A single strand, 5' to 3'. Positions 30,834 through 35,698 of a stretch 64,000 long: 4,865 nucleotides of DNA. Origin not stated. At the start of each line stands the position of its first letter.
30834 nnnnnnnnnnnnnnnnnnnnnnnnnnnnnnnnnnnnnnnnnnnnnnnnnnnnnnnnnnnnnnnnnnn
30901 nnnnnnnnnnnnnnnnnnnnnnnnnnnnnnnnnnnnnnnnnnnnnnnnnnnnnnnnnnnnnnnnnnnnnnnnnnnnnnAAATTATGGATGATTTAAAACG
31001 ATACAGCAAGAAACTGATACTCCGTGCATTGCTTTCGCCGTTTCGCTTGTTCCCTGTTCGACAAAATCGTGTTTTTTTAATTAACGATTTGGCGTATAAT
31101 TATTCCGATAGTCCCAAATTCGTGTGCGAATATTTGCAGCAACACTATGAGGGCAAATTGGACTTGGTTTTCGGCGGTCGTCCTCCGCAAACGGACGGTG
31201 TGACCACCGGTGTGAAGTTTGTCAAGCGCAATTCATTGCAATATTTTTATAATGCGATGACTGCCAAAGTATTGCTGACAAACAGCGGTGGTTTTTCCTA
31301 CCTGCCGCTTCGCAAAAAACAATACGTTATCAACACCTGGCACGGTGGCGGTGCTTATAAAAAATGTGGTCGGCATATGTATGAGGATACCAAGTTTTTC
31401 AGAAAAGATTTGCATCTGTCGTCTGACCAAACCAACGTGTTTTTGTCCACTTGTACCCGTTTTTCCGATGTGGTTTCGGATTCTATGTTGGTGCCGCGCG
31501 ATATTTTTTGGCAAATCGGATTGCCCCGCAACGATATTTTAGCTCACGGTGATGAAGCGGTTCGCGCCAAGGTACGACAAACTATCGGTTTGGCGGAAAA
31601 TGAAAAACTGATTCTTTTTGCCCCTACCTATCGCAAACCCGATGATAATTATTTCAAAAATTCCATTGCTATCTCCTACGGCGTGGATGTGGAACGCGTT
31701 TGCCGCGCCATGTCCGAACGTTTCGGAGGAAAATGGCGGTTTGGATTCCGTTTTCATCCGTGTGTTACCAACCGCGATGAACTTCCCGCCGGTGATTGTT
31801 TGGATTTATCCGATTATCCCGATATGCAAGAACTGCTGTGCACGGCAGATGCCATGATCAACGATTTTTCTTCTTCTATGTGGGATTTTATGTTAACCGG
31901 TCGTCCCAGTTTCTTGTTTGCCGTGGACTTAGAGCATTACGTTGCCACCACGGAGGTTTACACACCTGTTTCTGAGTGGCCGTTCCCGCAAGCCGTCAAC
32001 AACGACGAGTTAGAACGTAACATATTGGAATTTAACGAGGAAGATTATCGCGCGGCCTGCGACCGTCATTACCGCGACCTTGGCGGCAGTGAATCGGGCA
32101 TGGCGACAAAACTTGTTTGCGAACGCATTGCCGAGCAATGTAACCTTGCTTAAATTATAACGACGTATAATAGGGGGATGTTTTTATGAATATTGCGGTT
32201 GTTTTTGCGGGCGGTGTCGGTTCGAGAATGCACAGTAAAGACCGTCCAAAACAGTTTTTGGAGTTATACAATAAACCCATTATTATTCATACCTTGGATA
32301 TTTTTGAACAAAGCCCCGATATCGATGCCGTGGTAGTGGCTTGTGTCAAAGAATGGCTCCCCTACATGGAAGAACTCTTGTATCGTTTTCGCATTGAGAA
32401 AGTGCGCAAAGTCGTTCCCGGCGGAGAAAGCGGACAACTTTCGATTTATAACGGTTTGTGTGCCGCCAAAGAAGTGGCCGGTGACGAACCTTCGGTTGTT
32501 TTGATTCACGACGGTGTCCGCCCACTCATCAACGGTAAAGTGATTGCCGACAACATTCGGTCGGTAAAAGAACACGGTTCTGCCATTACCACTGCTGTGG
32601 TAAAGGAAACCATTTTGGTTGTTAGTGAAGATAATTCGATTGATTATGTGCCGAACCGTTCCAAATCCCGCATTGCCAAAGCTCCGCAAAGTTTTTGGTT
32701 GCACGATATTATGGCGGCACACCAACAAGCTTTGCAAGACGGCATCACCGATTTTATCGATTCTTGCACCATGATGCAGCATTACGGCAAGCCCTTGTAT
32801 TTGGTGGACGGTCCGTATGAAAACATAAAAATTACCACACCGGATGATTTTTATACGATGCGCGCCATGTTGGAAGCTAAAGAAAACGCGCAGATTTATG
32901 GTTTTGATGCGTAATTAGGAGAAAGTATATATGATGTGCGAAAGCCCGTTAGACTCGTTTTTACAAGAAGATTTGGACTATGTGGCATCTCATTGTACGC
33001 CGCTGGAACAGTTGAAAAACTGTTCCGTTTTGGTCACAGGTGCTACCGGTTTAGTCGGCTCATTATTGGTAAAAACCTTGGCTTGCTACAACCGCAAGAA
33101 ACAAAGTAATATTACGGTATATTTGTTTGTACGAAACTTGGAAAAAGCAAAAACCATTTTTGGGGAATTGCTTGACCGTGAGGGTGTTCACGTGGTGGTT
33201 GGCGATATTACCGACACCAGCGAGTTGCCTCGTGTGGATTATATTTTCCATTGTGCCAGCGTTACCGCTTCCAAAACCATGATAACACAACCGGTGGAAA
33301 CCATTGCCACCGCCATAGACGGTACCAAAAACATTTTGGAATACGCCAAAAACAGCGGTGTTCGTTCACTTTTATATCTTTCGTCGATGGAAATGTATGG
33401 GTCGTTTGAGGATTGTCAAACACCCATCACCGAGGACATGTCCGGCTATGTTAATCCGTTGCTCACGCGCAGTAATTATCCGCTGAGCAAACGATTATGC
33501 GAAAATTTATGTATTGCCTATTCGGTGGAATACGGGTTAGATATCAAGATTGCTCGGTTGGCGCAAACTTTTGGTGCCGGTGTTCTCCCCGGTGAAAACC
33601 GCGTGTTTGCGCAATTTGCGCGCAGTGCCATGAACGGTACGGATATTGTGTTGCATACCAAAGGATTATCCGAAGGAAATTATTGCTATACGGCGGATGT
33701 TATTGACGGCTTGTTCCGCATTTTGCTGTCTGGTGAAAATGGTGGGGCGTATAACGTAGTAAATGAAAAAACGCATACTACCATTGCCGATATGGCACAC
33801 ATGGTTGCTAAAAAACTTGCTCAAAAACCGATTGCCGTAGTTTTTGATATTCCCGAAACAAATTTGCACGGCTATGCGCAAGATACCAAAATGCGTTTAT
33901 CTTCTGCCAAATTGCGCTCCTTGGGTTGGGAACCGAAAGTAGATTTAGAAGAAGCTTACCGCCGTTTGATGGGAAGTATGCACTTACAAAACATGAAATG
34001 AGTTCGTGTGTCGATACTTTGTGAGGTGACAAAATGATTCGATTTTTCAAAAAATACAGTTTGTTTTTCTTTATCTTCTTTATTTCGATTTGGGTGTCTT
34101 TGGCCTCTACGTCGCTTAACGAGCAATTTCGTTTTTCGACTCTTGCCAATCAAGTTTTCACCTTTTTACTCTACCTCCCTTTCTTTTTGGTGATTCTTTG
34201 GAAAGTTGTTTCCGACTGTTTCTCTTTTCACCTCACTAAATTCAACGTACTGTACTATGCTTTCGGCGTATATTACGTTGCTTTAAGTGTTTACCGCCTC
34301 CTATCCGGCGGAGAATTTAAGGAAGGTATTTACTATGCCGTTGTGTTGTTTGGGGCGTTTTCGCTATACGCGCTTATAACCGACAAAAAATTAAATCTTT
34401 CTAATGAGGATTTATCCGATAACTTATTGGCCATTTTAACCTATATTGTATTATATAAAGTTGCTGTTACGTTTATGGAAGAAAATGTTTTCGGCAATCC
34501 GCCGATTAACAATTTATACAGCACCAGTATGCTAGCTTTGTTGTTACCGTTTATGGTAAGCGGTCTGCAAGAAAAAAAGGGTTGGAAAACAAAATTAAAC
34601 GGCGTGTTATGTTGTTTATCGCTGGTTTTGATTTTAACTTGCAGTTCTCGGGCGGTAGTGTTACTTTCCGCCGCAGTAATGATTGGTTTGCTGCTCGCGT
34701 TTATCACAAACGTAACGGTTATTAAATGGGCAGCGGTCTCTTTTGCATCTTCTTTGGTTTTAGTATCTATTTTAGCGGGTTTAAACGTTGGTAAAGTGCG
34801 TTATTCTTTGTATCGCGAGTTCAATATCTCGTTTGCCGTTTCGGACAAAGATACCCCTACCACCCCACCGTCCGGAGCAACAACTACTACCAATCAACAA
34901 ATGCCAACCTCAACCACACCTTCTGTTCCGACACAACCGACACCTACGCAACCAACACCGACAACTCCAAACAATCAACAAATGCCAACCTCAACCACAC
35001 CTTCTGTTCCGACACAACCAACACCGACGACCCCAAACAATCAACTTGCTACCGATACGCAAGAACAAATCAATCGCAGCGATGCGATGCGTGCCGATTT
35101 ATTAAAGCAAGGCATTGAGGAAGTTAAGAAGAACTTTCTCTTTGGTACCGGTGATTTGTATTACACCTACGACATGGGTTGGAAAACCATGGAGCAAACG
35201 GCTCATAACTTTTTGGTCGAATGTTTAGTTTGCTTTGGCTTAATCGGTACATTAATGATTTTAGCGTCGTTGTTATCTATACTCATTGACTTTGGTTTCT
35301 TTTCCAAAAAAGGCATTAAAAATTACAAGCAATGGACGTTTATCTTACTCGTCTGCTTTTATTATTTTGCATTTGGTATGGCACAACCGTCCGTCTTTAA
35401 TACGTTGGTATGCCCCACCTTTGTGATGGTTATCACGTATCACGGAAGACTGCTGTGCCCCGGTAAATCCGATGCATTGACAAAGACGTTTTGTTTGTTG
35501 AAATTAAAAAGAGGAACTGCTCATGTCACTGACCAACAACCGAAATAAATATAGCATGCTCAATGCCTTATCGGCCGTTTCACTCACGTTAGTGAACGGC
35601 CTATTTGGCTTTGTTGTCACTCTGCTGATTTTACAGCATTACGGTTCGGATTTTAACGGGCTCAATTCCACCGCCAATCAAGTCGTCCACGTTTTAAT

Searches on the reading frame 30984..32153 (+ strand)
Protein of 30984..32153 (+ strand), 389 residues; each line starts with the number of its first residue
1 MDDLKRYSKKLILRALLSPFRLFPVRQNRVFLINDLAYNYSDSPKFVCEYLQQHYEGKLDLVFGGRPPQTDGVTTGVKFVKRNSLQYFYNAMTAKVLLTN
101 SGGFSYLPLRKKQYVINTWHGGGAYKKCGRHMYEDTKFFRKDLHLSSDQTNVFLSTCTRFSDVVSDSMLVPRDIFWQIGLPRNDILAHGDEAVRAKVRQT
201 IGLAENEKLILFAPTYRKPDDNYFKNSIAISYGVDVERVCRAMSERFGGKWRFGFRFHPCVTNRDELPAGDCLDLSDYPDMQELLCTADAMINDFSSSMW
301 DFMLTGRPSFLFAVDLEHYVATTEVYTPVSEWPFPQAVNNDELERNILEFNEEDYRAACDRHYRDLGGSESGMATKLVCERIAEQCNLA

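Call 8: search_protein_families(library=pfam, proteins=[window:30984-32153:+], max_evalue=0.001)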
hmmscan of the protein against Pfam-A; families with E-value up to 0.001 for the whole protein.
window:30984-32153:+ (389 aa): 1 family
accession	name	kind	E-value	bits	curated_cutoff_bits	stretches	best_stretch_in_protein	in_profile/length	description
PF04464.20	Glyphos_transf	-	1.2e-51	176.3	22.1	1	23-380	9-363/367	CDP-Glycerol:Poly(glycerophosphate) glycerophosphotransferase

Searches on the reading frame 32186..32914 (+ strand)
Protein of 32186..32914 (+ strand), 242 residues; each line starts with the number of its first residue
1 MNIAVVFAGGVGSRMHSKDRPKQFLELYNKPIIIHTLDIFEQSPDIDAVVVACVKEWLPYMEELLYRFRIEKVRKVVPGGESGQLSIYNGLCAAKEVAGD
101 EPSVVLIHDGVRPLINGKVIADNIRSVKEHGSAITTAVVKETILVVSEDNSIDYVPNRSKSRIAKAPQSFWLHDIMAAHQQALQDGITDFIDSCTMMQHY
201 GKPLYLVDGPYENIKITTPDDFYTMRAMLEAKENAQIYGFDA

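Call 8: search_protein_families(library=pfam, proteins=[window:32186-32914:+], max_evalue=0.001)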
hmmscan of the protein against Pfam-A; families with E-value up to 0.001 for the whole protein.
window:32186-32914:+ (242 aa): 3 families
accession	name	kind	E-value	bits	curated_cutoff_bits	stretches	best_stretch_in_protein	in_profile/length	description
PF01128.25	IspD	-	2.7e-44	152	27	1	3-230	2-220/221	2-C-methyl-D-erythritol 4-phosphate cytidylyltransferase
PF12804.13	NTP_transf_3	-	8.1e-11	42.8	27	1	4-142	1-126/160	MobA-like NTP transferase domain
PF00483.29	NTP_transferase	-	3.3e-05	24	21.2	1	4-111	2-112/245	Nucleotidyl transferase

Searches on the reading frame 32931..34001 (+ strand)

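Call 74: search_protein_families(library=pfam, proteins=[window:32931-34001:+], max_evalue=0.0001)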
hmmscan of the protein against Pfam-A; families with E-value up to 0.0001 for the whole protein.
window:32931-34001:+ (356 aa): 9 families
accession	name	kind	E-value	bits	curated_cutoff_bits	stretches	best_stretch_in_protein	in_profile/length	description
PF01370.27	Epimerase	-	5e-38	131.3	20.9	1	33-276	1-239/240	NAD dependent epimerase/dehydratase family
PF16363.11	GDP_Man_Dehyd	-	1.5e-23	84.3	27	1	34-345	1-331/332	GDP-mannose 4,6 dehydratase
PF01073.25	3Beta_HSD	-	3.9e-16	59.4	22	1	34-194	1-157/280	3-beta hydroxysteroid dehydrogenase/isomerase family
PF02719.21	Polysacc_synt_2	-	7.8e-11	42.1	20.2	1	33-152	1-128/293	Polysaccharide biosynthesis protein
PF07993.18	NAD_binding_4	-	8.9e-11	41.9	20.1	1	35-214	1-208/258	Male sterility protein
PF13460.12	NAD_binding_10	-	1.2e-10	42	27.2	1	37-160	1-106/184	NAD(P)H-binding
PF05368.20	NmrA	-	7.8e-07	29.4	27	1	32-152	4-106/298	NmrA-like family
PF04321.23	RmlD_sub_bind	-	6.3e-06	25.9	27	1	33-307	3-241/287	RmlD substrate binding domain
PF01118.30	Semialdhyde_dh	-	9.2e-06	26.5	26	1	33-133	2-98/121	Semialdehyde dehydrogenase, NAD binding domain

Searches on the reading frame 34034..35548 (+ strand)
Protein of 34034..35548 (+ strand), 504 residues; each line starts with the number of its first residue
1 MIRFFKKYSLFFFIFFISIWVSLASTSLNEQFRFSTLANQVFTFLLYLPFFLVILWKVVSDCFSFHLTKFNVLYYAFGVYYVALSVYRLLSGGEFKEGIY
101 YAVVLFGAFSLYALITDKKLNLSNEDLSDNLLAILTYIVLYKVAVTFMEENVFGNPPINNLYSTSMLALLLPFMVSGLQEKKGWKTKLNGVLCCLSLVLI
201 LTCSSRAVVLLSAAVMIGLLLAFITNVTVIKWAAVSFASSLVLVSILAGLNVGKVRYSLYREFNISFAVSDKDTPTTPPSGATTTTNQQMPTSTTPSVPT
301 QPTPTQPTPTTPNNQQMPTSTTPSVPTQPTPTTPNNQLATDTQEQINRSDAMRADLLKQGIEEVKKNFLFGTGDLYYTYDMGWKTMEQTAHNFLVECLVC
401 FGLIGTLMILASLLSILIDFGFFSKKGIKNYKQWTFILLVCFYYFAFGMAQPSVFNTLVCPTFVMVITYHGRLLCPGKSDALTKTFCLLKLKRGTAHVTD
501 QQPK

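Call 75: search_protein_families(library=pfam, proteins=[window:34034-35548:+], max_evalue=0.0001)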
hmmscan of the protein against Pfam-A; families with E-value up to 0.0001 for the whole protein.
window:34034-35548:+ (504 aa): 1 family
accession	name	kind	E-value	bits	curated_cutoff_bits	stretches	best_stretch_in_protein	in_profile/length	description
PF04932.20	Wzy_C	-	2.3e-08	34.4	31.7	1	193-410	3-149/149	O-Antigen ligase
